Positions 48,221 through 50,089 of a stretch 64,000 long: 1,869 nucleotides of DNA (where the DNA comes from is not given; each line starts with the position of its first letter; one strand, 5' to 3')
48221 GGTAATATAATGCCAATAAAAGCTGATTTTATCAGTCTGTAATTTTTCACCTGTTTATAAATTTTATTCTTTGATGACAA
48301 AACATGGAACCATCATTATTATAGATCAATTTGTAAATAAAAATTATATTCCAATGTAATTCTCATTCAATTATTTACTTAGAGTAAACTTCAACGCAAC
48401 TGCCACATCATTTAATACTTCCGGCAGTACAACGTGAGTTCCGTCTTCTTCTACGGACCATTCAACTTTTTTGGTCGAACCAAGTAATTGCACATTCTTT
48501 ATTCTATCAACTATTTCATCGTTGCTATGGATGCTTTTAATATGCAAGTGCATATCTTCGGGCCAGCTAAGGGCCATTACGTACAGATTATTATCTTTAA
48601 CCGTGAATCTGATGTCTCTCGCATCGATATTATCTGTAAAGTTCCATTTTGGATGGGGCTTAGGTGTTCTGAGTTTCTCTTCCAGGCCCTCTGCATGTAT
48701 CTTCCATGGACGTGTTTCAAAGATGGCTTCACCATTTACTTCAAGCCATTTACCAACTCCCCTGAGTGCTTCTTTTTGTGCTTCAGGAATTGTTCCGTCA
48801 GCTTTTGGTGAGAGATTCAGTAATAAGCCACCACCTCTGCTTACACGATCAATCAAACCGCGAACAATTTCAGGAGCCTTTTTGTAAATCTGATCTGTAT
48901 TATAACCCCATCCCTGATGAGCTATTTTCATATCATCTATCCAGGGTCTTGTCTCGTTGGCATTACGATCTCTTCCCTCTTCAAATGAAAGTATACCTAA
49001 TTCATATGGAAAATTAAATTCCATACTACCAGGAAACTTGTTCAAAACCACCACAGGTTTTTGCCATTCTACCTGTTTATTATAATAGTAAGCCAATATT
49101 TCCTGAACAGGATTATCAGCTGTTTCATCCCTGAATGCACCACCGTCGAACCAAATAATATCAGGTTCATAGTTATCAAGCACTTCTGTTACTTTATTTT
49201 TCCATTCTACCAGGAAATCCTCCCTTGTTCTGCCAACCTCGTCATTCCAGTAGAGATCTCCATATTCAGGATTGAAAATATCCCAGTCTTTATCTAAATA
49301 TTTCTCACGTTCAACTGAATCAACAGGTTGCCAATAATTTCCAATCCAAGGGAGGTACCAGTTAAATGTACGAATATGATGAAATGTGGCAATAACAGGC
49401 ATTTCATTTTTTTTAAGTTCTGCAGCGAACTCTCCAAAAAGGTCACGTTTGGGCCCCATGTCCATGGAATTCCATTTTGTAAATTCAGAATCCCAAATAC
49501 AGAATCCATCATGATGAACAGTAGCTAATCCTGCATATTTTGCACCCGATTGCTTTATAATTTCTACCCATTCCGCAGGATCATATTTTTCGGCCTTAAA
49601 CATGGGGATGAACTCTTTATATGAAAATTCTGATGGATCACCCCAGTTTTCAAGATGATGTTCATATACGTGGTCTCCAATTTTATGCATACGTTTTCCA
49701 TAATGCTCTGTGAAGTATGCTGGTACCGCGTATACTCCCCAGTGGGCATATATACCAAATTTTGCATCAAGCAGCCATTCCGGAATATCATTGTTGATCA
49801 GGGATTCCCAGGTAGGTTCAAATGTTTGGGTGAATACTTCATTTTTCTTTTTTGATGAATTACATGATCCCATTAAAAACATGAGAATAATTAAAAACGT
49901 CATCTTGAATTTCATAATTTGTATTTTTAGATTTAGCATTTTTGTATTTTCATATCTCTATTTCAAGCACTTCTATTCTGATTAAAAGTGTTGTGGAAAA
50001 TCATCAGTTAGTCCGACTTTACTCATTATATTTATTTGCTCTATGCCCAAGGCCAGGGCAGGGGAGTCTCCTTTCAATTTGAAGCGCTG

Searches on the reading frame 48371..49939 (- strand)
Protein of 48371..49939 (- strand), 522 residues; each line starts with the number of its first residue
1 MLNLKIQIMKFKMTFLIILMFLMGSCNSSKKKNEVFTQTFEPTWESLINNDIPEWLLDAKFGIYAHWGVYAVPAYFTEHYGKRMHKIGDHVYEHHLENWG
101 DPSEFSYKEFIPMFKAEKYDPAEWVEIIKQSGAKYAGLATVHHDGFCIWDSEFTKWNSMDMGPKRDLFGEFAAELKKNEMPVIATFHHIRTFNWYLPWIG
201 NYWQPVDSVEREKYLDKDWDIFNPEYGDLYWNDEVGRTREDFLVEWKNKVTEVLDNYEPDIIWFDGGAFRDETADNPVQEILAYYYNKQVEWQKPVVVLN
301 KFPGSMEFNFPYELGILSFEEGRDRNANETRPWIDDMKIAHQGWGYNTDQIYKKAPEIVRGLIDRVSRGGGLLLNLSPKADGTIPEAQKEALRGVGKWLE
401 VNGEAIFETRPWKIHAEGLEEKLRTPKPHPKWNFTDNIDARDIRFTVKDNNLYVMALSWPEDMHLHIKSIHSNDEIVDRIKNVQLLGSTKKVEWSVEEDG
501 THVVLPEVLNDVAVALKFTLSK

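Call 50: search_protein_families(library=pfam, proteins=[window:48371-49939:-], max_evalue=0.00001)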
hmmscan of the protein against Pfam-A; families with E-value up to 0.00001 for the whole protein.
window:48371-49939:- (522 aa): 2 families
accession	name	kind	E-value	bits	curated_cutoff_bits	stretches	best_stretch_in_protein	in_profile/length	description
PF01120.23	Alpha_L_fucos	-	6e-93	312.5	25.2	1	31-404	5-345/345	Alpha-L-fucosidase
PF16757.11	Fucosidase_C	-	1.9e-10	41.6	25.6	1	441-508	7-72/88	Alpha-L-fucosidase C-terminal domain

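Call 70: search_solved_structures(query=window:48371-49939:-, max_evalue=1e-40)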
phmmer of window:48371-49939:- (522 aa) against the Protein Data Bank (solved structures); distinct sequences matched with E-value up to 1e-40: 11.
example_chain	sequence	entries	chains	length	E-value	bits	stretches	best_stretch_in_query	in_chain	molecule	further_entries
7snk_A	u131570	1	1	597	8.7e-92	311.6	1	16-507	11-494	Alpha-L-fucosidase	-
7ljj_A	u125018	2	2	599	6.3e-90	305.5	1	40-507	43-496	Exo-alpha-L-galactosidase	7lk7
7lnp_A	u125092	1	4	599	2.7e-89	303.4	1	40-507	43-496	Exo-alpha-L-galactosidase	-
9lxl_A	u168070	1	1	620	4.4e-69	236.7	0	238-519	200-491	alpha-L-fucosidase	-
4ni3_A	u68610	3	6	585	7.4e-67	229.3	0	237-519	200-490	Alpha-fucosidase GH29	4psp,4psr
1hl8_A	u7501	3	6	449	5.9e-50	173.5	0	80-176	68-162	PUTATIVE ALPHA-L-FUCOSIDASE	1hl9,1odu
2zwy_A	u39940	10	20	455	8.6e-50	172.9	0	80-176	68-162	Alpha-L-fucosidase, putative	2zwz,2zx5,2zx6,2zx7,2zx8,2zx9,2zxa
2wsp_A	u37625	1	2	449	1.1e-49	172.6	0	80-176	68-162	ALPHA-L-FUCOSIDASE, PUTATIVE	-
7pls_A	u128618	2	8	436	5.1e-49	170.4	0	39-195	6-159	Tissue alpha-L-fucosidase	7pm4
9s0x_A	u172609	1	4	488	3.5e-42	147.8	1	48-519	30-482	Alpha-L-fucosidase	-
7xsg_A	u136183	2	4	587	3.6e-42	147.8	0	39-306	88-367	Alpha-L-fucosidase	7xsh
